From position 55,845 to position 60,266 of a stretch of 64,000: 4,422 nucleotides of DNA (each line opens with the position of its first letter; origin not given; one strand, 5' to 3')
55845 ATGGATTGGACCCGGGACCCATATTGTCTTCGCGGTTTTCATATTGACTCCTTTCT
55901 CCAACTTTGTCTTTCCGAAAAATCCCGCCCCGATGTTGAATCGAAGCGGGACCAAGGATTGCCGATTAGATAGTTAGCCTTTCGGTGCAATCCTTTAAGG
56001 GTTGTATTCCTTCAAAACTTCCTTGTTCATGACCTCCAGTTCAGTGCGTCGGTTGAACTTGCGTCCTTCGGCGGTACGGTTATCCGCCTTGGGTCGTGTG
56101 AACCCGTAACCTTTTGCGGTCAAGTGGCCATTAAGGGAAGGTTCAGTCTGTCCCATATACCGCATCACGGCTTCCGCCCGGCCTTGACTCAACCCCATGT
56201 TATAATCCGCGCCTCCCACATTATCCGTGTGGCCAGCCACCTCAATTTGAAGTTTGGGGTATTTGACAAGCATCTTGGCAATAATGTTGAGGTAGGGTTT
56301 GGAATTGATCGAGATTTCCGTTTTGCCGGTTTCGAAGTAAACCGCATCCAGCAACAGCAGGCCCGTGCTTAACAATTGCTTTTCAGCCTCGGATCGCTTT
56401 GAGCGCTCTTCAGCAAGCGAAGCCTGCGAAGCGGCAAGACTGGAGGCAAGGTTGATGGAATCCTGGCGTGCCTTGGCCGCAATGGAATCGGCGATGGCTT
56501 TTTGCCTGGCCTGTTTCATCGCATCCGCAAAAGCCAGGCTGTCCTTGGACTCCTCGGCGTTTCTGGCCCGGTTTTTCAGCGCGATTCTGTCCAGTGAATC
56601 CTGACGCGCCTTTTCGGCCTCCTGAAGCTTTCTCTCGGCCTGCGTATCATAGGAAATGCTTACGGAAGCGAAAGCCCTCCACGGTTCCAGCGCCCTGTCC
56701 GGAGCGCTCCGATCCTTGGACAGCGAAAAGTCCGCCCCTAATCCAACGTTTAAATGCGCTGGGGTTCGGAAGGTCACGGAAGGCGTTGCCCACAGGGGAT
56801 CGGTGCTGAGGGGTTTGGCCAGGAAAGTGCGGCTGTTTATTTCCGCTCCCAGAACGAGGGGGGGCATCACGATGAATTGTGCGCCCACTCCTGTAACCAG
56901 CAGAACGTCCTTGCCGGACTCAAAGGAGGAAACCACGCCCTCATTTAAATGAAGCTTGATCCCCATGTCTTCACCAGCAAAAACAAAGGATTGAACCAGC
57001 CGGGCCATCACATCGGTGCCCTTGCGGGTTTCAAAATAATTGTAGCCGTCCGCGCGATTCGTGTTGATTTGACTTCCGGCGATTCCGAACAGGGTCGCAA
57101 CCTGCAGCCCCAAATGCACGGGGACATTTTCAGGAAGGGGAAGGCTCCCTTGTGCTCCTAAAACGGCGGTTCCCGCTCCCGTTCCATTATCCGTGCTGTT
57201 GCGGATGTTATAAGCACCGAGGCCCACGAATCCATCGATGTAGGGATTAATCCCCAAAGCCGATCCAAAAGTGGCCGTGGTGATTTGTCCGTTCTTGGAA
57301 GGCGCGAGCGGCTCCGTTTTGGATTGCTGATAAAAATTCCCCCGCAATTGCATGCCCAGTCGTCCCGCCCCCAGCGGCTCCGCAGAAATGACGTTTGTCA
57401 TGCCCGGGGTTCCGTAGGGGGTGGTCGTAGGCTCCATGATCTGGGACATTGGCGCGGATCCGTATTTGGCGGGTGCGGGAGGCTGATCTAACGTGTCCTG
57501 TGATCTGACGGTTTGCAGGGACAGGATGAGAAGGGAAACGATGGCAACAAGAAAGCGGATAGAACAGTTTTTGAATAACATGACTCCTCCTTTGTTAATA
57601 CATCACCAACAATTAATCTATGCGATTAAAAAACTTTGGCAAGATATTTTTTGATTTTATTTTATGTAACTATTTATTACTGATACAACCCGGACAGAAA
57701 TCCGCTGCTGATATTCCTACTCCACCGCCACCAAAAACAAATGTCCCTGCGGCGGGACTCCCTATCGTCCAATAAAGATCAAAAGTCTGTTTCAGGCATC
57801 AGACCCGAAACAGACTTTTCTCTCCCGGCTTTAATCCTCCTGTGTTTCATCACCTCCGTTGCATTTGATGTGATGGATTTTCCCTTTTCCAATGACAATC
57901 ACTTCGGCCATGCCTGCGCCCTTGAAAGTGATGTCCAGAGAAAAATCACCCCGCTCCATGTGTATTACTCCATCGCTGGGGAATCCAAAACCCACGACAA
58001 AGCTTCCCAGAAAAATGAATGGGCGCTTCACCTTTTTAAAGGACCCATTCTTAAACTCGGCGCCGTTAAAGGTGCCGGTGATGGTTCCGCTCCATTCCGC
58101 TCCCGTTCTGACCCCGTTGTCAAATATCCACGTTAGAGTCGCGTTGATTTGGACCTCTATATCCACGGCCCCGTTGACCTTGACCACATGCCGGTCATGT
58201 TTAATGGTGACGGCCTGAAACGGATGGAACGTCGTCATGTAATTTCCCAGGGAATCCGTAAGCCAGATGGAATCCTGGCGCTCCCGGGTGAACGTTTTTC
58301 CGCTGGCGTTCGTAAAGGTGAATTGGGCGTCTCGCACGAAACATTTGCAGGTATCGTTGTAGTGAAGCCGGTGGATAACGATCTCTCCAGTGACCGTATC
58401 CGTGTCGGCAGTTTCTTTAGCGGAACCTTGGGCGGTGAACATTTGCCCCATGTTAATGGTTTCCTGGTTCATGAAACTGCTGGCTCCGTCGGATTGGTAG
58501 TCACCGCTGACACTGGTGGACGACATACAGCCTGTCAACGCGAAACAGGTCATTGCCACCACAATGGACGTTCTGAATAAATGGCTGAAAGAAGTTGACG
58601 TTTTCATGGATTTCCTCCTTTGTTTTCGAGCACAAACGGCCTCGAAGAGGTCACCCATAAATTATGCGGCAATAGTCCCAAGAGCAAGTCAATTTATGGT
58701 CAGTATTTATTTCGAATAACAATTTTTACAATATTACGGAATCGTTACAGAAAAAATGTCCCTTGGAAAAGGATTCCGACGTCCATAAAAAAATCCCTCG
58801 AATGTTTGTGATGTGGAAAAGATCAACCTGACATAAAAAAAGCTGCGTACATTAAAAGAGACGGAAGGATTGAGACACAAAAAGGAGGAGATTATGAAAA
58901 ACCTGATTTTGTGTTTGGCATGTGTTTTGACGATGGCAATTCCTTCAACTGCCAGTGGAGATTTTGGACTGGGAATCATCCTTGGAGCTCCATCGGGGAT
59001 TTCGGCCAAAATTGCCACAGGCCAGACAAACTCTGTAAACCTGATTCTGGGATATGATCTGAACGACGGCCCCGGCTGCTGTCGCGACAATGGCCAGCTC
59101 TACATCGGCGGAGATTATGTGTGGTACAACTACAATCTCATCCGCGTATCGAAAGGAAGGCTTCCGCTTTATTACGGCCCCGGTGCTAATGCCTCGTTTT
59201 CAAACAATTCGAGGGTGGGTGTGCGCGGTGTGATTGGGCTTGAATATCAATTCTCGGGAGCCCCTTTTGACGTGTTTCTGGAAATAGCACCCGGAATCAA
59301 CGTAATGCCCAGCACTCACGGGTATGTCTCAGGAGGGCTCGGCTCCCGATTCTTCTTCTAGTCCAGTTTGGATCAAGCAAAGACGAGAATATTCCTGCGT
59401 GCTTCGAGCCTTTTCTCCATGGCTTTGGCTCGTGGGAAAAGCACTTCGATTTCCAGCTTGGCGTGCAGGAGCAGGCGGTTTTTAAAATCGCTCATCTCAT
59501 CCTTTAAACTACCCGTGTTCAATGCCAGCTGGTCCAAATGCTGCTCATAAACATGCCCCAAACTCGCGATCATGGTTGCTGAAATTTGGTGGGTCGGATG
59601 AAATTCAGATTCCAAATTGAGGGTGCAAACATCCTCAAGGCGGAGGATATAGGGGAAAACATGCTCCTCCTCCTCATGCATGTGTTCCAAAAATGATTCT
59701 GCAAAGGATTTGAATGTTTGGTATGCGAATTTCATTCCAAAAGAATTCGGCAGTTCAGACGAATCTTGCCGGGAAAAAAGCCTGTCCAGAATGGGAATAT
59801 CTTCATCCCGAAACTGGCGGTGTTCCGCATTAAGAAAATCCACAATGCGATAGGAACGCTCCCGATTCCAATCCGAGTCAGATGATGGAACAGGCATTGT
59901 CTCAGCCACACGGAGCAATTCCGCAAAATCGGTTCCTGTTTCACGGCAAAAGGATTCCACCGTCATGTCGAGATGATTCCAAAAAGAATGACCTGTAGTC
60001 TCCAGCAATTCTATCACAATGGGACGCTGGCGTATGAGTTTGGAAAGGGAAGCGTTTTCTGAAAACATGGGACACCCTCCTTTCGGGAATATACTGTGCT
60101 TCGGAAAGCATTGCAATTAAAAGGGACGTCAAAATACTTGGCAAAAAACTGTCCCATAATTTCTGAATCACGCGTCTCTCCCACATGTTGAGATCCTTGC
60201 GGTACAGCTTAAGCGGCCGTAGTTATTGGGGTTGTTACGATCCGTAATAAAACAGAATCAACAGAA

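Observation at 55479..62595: Candidate integrated island at the 3' end of tgt: 38-bp direct repeats, displaced tgt 3' remnant, and stress/envelope cargo with no integrase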

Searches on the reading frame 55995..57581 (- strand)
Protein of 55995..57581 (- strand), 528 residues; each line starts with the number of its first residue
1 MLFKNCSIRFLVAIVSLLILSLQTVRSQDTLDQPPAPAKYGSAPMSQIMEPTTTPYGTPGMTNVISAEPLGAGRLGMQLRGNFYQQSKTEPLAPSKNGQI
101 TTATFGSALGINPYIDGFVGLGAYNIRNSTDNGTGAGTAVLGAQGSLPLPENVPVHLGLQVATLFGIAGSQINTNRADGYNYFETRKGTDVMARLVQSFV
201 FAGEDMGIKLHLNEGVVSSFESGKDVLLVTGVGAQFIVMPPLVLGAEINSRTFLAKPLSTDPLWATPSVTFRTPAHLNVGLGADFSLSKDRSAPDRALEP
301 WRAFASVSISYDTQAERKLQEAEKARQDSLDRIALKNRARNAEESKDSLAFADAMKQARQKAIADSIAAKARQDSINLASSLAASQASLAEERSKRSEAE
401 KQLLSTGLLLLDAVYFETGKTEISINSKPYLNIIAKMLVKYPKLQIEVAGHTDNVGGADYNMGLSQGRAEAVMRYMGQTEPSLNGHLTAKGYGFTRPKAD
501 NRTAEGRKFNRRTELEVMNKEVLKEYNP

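Call 9: search_protein_families(library=pfam, proteins=[window:55995-57581:-], max_evalue=0.01)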
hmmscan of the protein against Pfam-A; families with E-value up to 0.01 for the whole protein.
window:55995-57581:- (528 aa): 2 families
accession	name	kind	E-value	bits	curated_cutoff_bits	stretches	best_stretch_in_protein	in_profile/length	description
PF00691.25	OmpA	-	3.6e-17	62.9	27.2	1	415-511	1-98/98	OmpA family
PF05359.17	DUF748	-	0.0044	15.5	50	1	411-454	878-921/1037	Domain of Unknown Function (DUF748)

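Call 28: find_homologous_proteins(query=window:55995-57581:-, max_evalue=1e-30)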
Query window:55995-57581:- (528 aa): 576 proteins with E <= 1e-30 among 8000 candidates; the best 120 are listed.
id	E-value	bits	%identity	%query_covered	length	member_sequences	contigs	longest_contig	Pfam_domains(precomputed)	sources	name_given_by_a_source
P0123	5.9e-240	815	71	100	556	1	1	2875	PF00691.26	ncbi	-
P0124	1.1e-232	791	69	99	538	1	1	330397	PF00691.26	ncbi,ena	-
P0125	8.6e-232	788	70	96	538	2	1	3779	PF00691.26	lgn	-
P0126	5.4e-230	782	67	99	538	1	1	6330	PF00691.26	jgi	jgi:outer membrane protein OmpA-like peptidoglycan-associated protein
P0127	2.2e-217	741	66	98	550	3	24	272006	PF00691.26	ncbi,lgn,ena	-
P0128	5.4e-212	723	64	95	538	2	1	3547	PF00691.26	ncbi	-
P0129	2.0e-205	701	63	98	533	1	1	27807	PF00691.26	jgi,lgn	-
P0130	1.1e-202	692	62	99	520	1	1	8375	PF00691.26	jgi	-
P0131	5.8e-201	686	62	95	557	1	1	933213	PF00691.26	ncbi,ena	-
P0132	1.1e-200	686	62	99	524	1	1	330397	PF00691.26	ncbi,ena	-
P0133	1.3e-198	679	63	96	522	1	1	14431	PF00691.26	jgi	-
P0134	2.7e-198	678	63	98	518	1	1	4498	PF00691.26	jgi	jgi:outer membrane protein OmpA-like peptidoglycan-associated protein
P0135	1.7e-195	668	100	59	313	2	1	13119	PF00691.26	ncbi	-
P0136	2.3e-193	661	61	95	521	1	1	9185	PF00691.26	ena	-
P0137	5.8e-186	637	59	98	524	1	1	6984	PF00691.26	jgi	jgi:outer membrane protein OmpA-like peptidoglycan-associated protein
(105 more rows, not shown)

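Call 29: find_encoding_contigs(protein=P0124, flank=10000, max_places=2)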
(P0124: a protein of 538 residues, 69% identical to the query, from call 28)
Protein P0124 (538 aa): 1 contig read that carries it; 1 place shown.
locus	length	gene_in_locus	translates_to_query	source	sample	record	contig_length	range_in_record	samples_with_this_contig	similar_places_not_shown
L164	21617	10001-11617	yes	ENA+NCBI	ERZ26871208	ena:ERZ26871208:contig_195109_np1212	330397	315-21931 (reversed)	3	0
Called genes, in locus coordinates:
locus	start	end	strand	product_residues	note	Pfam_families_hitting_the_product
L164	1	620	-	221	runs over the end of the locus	PF04879:Molybdop_Fe4S4, PF00384:Molybdopterin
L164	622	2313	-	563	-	PF12838:Fer4_7 (faint), PF13187:Fer4_9 (faint), PF13237:Fer4_10 (faint), PF13247:Fer4_11, PF04976:DmsC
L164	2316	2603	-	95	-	-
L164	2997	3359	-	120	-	PF00667:FAD_binding_1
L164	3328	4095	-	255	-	PF00258:Flavodoxin_1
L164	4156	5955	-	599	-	PF03460:NIR_SIR_ferr, PF01077:NIR_SIR, PF03460:NIR_SIR_ferr, PF01077:NIR_SIR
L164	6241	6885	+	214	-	PF13379:NMT1_2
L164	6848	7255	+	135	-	PF13379:NMT1_2 (weak)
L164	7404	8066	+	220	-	PF07690:MFS_1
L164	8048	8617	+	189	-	PF07690:MFS_1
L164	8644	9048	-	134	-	-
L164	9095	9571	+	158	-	-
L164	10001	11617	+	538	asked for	PF00691:OmpA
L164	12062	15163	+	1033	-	-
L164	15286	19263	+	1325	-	PF10091:Glycoamylase, PF06165:GH94_b-supersand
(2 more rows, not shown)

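Call 30: find_encoding_contigs(protein=P0127, flank=10000, max_places=2)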
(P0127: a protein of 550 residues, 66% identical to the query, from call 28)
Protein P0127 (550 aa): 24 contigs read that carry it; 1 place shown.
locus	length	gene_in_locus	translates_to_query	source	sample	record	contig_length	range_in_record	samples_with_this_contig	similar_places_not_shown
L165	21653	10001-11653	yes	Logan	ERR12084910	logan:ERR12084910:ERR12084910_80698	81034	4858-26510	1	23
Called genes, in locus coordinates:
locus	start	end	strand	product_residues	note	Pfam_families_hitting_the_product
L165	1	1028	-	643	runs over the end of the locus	PF07244:POTRA (faint), PF01103:Omp85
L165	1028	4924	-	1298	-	PF04357:TamB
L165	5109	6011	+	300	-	PF11999:Ice_binding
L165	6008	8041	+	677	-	PF11999:Ice_binding, PF17802:SpaA (faint), PF13620:CarboxypepD_reg (weak), PF13715:CarbopepD_reg_2 (faint), PF17210:SdrD_B (faint), PF13620:CarboxypepD_reg, PF22904:NOMO1-like_2nd (weak)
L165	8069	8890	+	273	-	PF11999:Ice_binding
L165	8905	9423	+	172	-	-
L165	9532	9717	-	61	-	PF05532:CsbD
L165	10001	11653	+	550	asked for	PF00691:OmpA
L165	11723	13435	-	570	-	PF01368:DHH, PF02272:DHHA1, PF17768:RecJ_OB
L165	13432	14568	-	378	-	PF13177:DNA_pol3_delta2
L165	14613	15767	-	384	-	PF28016:Mua (weak), PF01551:Peptidase_M23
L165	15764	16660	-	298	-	PF18075:FtsX_ECD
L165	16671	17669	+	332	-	PF00814:TsaD, PF22521:HypF_C_2 (weak)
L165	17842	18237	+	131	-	PF04480:DUF559, PF18741:MTES_1575 (weak)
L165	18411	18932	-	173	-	PF00583:Acetyltransf_1, PF13673:Acetyltransf_10, PF13508:Acetyltransf_7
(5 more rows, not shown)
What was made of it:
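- Tried and rejected: Their contexts are unrelated (calls 28-30).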

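Call 67: search_protein_families(library=ncbifam, proteins=[window:55995-57581:-], max_evalue=0.01)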
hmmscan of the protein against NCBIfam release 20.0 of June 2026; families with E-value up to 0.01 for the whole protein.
window:55995-57581:- (528 aa): 31 families (the best 25 are shown)
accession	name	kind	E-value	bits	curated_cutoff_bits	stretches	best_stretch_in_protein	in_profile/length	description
NF053611.1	YiaD_Gzip_OmpA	equivalog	3.4e-29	102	175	1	407-517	97-206/206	YiaD family glycine zipper/OmpA-like lipoprotein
NF053612.1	anchor_PA1041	equivalog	2.9e-20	73.2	250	1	409-517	126-235/236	PA1041 family peptidoglycan-binding anchor lipoprotein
TIGR03350.1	type_VI_ompA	equivalog_domain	8.3e-18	64.6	139.8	1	406-517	24-137/137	type VI secretion system protein TssL, long form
NF053585.1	OMP_LP_YfiB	equivalog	1e-17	64.5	128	1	410-515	54-158/163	outer membrane lipoprotein YfiB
TIGR03789.1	pdsO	hypoth_equivalog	4.6e-17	62.5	152.2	1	355-516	87-242/243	sortase-associated OmpA-like protein PdsO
NF052230.1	T9SS_PorE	exception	1e-16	60.4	600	1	409-521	512-622/648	PorE family type IX secretion system protein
NF053607.1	CHU_0125_OmpA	equivalog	1.4e-16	60.1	620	1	409-519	528-638/639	CHU_0125 family OmpA-like outer membrane integrity protein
TIGR02802.1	Pal_lipo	equivalog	1.8e-16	60.1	125.35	1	414-515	2-102/104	peptidoglycan-associated lipoprotein Pal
NF006541.1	PRK09038.1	equivalog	2.5e-16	60.1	283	1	319-518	52-249/253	flagellar motor protein MotD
NF053613.1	OMP_toxin_LptF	equivalog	4e-16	59.5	400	1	293-520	22-248/256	lipotoxin F family OmpA-related lipoprotein LptF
NF045787.1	OmpABordt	equivalog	5.3e-16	58.9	200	1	406-518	79-190/194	outer membrane protein OmpA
NF005382.1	PRK06925.1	equivalog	6.3e-16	59.3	264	1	359-515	61-221/225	flagellar motor protein MotS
NF005831.1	PRK07734.1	equivalog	6.4e-16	58.9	301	1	354-517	83-248/250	flagellar motor protein MotB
NF045788.1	Omp38Acinit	equivalog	9.1e-16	57.8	500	1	400-513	229-342/354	outer membrane protein Omp38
NF033763.1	exchanger_TraB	exception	3.9e-15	54.8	700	1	406-518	386-498/522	outer membrane exchange protein TraB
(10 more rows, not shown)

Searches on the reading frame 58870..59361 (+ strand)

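Call 9: search_protein_families(library=pfam, proteins=[window:58870-59361:+], max_evalue=0.01)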
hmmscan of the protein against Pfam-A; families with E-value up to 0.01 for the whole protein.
window:58870-59361:+ (163 aa): 1 family
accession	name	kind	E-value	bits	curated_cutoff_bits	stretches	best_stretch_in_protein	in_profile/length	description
PF13161.12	DUF3996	-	0.0004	20.6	22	1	28-150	6-135/154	Protein of unknown function (DUF3996)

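Call 55: search_protein_families(library=phrogs, proteins=[window:58870-59361:+], max_evalue=0.01)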
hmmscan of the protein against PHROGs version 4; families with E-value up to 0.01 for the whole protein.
window:58870-59361:+ (163 aa): 0 families

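Call 67: search_protein_families(library=ncbifam, proteins=[window:58870-59361:+], max_evalue=0.01)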
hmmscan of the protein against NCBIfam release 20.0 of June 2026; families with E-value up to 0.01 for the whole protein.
window:58870-59361:+ (163 aa): 0 families

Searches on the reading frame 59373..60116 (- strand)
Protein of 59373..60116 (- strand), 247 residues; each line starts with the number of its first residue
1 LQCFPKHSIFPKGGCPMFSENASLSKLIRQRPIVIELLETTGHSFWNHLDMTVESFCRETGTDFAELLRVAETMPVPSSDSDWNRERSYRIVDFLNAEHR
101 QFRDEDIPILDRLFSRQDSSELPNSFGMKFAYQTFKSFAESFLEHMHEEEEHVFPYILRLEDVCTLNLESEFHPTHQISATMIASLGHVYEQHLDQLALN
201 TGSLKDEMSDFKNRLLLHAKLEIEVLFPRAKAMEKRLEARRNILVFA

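Call 9: search_protein_families(library=pfam, proteins=[window:59373-60116:-], max_evalue=0.01)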
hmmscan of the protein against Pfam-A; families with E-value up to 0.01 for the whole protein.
window:59373-60116:- (247 aa): 1 family
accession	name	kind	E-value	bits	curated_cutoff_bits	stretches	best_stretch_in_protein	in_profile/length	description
PF01814.28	Hemerythrin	-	1.2e-07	32.7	25.3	1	91-230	2-127/127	Hemerythrin HHE cation binding domain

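Call 55: search_protein_families(library=phrogs, proteins=[window:59373-60116:-], max_evalue=0.01)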
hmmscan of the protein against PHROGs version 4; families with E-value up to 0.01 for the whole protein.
window:59373-60116:- (247 aa): 0 families

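Call 67: search_protein_families(library=ncbifam, proteins=[window:59373-60116:-], max_evalue=0.01)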
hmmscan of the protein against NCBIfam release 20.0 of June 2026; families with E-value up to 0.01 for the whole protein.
window:59373-60116:- (247 aa): 3 families
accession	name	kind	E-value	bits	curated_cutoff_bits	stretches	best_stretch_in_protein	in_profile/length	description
TIGR03652.1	FeS_repair_RIC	equivalog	2.7e-11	43.7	204.7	1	26-230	3-216/216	iron-sulfur cluster repair di-iron protein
NF008221.0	PRK10992.1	equivalog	3.6e-05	23.3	254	1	54-233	38-219/220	iron-sulfur cluster repair protein YtfE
NF009777.0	PRK13276.1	equivalog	0.0015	18.4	259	0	133-162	120-149/224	iron-sulfur cluster repair di-iron protein ScdA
